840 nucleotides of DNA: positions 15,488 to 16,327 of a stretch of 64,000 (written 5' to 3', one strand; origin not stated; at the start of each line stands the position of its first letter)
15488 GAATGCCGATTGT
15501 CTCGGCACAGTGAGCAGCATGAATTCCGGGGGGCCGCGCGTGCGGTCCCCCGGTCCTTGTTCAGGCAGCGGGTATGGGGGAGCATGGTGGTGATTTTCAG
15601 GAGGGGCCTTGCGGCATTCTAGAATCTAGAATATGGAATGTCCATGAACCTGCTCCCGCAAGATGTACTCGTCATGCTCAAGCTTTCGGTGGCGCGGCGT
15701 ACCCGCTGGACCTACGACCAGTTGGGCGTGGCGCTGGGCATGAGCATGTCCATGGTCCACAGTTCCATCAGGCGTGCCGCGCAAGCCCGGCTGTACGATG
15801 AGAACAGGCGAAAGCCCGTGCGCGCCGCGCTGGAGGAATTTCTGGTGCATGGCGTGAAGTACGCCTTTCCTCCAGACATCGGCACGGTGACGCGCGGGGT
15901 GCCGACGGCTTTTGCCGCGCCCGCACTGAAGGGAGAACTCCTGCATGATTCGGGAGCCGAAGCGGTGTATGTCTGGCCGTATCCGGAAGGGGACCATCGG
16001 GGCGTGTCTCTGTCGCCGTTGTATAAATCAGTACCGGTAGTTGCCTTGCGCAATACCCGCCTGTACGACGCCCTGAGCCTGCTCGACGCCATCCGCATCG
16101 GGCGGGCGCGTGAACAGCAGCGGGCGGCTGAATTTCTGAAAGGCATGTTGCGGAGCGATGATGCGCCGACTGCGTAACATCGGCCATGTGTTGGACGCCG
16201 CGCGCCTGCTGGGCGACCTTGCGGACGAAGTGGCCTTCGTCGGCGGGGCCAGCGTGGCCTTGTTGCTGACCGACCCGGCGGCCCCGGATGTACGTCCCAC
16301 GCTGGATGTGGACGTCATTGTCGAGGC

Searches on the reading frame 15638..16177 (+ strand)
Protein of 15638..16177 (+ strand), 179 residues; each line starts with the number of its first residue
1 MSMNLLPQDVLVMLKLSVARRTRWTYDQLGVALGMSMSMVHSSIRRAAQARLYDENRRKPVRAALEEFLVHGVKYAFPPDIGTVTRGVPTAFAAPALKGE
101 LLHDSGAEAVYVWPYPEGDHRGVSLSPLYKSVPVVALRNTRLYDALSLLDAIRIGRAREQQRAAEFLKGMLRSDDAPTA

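Call 3: search_protein_families(library=pfam, proteins=[window:15638-16177:+], max_evalue=1)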
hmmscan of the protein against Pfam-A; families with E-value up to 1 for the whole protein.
window:15638-16177:+ (179 aa): 0 families

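Call 4: search_protein_families(library=ncbifam, proteins=[window:15638-16177:+], max_evalue=1)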
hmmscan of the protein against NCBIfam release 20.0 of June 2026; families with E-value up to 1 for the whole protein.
window:15638-16177:+ (179 aa): 3 families
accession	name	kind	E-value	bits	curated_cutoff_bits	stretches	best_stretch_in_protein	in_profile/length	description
NF001666.0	PRK00431.2-2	equivalog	0.039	13.8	246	1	52-101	85-134/164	ADP-ribose-binding protein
NF052496.1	SpWSynRegSsgD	equivalog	0.11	12.3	185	1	43-139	4-101/136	spore wall synthesis regulator SsgD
NF011445.0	PRK14869.2-1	equivalog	0.13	10.6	483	1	18-75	44-101/548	putative manganese-dependent inorganic diphosphatase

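Call 5: search_protein_families(library=padloc, proteins=[window:15638-16177:+], max_evalue=1)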
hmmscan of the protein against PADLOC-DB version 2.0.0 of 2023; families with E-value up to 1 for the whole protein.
window:15638-16177:+ (179 aa): 1 family
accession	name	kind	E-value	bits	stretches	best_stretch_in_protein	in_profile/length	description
PDLC04515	PDC-M21A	-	3e-43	145.9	1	22-171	51-202/205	-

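Call 12: search_solved_structures(query=window:15638-16174:+, max_evalue=10, show_alignments=2)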
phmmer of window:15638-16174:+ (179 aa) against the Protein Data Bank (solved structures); distinct sequences matched with E-value up to 10: 5.
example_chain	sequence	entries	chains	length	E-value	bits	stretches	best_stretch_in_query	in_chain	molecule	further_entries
7am2_BN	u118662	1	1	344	0.57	13.1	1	90-140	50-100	mL81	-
7fb7_A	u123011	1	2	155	1.1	12.2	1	49-85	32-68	E3 ubiquitin-protein ligase UHRF1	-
5yy9_A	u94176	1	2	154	1.1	12.1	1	49-85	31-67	E3 ubiquitin-protein ligase UHRF1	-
3vvt_A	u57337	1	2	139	1.5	11.7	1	36-125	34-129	Nucleoside diphosphate kinase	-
8fre_A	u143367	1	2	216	7.4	9.5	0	145-177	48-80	RBL4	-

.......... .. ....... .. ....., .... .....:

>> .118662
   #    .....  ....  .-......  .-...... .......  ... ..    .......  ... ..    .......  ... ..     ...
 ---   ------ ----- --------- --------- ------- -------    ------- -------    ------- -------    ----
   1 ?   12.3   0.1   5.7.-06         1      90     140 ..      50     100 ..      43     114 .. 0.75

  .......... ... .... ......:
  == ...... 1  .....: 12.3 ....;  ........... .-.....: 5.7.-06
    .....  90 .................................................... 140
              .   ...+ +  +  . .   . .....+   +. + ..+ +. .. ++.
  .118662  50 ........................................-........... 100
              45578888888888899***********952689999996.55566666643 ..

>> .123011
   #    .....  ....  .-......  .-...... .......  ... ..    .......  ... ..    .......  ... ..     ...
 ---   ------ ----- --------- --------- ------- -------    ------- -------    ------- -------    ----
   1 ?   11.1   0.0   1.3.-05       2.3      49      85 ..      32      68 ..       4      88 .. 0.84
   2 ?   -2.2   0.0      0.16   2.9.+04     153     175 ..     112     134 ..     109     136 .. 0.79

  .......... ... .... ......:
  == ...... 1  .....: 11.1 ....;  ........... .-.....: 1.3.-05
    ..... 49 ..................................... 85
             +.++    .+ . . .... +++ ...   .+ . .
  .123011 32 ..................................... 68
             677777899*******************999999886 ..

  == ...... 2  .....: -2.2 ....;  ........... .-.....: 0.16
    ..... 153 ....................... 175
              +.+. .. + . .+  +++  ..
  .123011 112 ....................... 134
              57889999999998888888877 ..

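Call 14: find_homologous_proteins(query=window:15638-16174:+)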
Query window:15638-16174:+ (179 aa): 844 proteins with E <= 0.001 among 1360 candidates; the best 120 are listed.
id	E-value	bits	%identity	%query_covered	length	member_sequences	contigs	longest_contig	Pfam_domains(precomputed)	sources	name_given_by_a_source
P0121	6.0e-101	353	92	99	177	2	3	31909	-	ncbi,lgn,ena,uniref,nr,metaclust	ncbi:hypothetical protein DSECCO2_586220 [anaerobic digester metagenome]|uniref:Uncharacterized prot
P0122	4.1e-100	350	92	99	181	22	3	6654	-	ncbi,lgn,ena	-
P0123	2.1e-80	286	78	99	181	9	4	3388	-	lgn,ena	-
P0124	1.6e-66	241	65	95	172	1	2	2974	-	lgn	-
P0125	5.6e-66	239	93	66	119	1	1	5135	-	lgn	-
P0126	6.4e-66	239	63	96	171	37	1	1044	-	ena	-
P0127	7.5e-66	239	62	96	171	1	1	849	-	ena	-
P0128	1.3e-65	238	64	94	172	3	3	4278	-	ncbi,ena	-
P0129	5.8e-65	236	64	94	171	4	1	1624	-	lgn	-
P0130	9.4e-65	235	64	94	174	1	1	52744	-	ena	-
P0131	8.1e-64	232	62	96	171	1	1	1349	-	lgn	-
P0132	3.3e-63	230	63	94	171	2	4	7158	-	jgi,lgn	-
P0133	3.5e-63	230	60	96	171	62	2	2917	-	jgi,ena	jgi:hypothetical protein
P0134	1.2e-62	229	62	94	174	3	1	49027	-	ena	-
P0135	1.3e-62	228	59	96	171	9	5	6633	-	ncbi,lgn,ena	ncbi:MAG: hypothetical protein ABIK98_12770 [Pseudomonadota bacterium]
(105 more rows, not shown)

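Call 28: search_solved_structures(query=A2, max_evalue=10, show_alignments=2)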
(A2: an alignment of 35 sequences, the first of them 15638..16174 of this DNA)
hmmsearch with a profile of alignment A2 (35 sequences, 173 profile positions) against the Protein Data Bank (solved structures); distinct sequences matched with E-value up to 10: 11.
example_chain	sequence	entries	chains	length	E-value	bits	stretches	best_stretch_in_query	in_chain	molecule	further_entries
3mkl_A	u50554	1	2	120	0.045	16.5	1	19-71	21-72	HTH-type transcriptional regulator gadX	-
5yy9_A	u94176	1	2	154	0.36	13.6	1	47-82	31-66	E3 ubiquitin-protein ligase UHRF1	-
7fb7_A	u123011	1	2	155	0.36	13.6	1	47-82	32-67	E3 ubiquitin-protein ligase UHRF1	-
3ask_A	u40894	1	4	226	0.87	12.3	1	47-82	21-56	E3 ubiquitin-protein ligase UHRF1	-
8xv4_A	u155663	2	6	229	0.88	12.3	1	47-82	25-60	E3 ubiquitin-protein ligase UHRF1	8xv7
1lr1_A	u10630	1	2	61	0.99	12.1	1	138-170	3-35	dna-binding protein h-ns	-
2mw2_B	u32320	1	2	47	1.1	12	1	141-170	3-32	DNA-binding protein H-NS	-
4icg_B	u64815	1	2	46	1.3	11.8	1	141-170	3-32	DNA-binding protein H-NS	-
6tey_A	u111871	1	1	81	1.6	11.5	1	7-54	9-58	DNA-binding protein TubR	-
8frf_A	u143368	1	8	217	1.6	11.5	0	142-169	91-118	RBL7_C2_3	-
1ni8_A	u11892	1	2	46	1.6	11.4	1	141-170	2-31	DNA-binding protein H-NS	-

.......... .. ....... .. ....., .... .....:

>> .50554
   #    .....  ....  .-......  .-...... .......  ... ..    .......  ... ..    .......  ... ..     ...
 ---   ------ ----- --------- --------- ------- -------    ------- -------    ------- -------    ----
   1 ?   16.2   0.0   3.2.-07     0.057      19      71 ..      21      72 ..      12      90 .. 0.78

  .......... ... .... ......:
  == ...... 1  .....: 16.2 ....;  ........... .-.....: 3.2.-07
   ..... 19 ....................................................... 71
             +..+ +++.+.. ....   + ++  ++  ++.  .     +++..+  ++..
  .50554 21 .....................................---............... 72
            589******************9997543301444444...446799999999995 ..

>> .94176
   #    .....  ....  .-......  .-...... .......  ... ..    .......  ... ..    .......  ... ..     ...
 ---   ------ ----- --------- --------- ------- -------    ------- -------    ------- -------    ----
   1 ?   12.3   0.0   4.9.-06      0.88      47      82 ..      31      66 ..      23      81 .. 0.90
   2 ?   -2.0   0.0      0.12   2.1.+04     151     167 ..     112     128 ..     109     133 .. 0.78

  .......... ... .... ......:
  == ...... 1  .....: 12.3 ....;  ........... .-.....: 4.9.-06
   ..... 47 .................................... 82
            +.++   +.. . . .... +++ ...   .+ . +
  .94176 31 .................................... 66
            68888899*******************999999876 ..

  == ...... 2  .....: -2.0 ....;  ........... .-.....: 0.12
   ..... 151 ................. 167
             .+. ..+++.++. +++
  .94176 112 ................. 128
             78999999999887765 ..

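Call 40: predict_structure(alignment_id=A2)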
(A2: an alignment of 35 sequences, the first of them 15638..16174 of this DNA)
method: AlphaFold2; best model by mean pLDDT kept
length: 179 residues; sequences in the alignment: 35
mean_pLDDT: 74.6   pTM: 0.75
mean pLDDT of the five models: 74.6, 73.8, 73.3, 72.3, 70.8
residues with pLDDT >= 90: 54; 70-90: 53; 50-70: 48; < 50: 24
segments of 3 or more residues with pLDDT < 50: 115-122, 129-133, 176-179
pLDDT, mean of each block of 10 residues (from residue 1): 74 86 85 89 95 93 93 77 60 64 51 48 49 60 84 84 92 57
secondary structure, 60 per line:
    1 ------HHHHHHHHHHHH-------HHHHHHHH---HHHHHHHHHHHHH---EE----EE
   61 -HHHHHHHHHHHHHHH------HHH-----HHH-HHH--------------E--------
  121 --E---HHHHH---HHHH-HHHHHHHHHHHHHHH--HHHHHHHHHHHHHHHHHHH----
elements in order: H7-18 H26-33 H37-49 H62-76 H127-131 H135-138 H140-154 H157-175

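Call 45: fold_search(model_id=the predicted structure, library=pdb)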
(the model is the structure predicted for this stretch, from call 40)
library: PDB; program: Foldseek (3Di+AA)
matches with E <= 10: 455; with E <= 0.001: 0
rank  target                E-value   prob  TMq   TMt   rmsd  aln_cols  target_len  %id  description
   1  5j5k                  7.7e-01  0.08  0.17  0.19  14.2       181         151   10  CRYSTAL STRUCTURE OF AFMP4P IN COMPLEX WITH PALMITIC ACID (released 2017-04-05)
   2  3nrv_B                1.0e+00  0.97  0.31  0.42   2.7        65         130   12  Crystal structure of MarR/EmrR family transcriptional regulator from Acinetobacter sp. ADP1 (released 2010-09-15)
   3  5n07                  1.0e+00  0.15  0.25  0.32  15.5       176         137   15  Structure of the [4Fe-4S] form of the NO response regulator NsrR (released 2017-04-26)
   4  5j5l                  1.0e+00  0.07  0.17  0.19  14.2       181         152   10  CRYSTAL STRUCTURE OF AFMP4P IN COMPLEX WITH ARACHIDONIC ACID (released 2017-04-05)
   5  7x1k_B                1.2e+00  0.77  0.26  0.57   3.5        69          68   16  Crystal structure of the flagellar expression regulator DegU from Listeria monocytogenes (released 2022-08-10)
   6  9e6a_B                1.3e+00  0.66  0.29  0.22   5.3        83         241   16  Pseudomonas putida KT2440 IclR-type transcription factor (PP_2609) (released 2025-11-12)
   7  3nrv_A                1.3e+00  0.95  0.31  0.42   2.7        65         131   12  Crystal structure of MarR/EmrR family transcriptional regulator from Acinetobacter sp. ADP1 (released 2010-09-15)
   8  2esn_D                1.3e+00  0.23  0.25  0.16   8.2       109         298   21  The crystal structure of probable transcriptional regulator PA0477 from Pseudomonas aeruginosa (released 2005-11-01)
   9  3jsj_A                1.3e+00  0.08  0.22  0.22  14.4       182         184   14  Crystal structure of a putative tetr-transcriptional regulator (sav143) from streptomyces avermitilis ma-4680 at 2.10  (released 2009-09-22)
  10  8pvt_B                1.4e+00  0.80  0.30  0.37   4.1        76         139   20  Manganese-dependent transcriptional repressor DR2539 complexed with cadmium (SAD 7 keV) (released 2024-05-08)
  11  8pvz_A                1.4e+00  0.38  0.36  0.45   7.0       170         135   16  Manganese-dependent transcriptional repressor DR2539 complexed with cadmium (released 2024-05-08)
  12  6xtu_A                1.4e+00  0.30  0.29  0.20   7.4       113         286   17  FULL-LENGTH LTTR LYSG FROM CORYNEBACTERIUM GLUTAMICUM (released 2020-10-07)
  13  8pvz_B                1.5e+00  0.41  0.38  0.47   7.0       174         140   15  Manganese-dependent transcriptional repressor DR2539 complexed with cadmium (released 2024-05-08)
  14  3hhg_G                1.6e+00  0.25  0.28  0.19   8.8       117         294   14  Structure of CrgA, a LysR-type transcriptional regulator from Neisseria meningitidis. (released 2009-07-07)
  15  5zr6_A                1.6e+00  0.57  0.28  0.24   4.8        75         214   21  Manganese-dependent transcriptional repressor complex with manganese (released 2019-03-20)
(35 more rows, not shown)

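Call 88: search_protein_representatives(alignment_id=A2)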
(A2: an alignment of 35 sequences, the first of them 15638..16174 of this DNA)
Query: 35 sequences, 173 profile positions. Proteins with E-value up to 0.001 (for the whole library): 3220; up to 1e-10: 2189; up to 1e-30: 749. The best 150 are listed.
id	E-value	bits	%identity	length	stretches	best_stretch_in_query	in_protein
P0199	2.5e-79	281.0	-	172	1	2-171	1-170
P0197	9.1e-70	249.9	-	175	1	2-171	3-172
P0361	2.4e-61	222.5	-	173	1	1-170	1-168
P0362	9.5e-61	220.6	-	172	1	2-169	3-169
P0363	2.1e-60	219.4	-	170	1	2-168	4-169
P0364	1.8e-58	213.2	-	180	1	2-169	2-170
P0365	2.8e-58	212.5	-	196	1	2-170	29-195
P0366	6.7e-56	204.8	-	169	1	2-169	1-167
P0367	1.1e-55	204.1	-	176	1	3-170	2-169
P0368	7.3e-55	201.4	-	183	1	2-169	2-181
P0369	3.1e-54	199.4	-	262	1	1-169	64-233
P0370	3.6e-54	199.2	-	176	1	1-170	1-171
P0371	1.6e-53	197.0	-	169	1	1-169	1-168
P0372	2.8e-53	196.3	-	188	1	3-170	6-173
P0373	1.9e-52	193.6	-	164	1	20-170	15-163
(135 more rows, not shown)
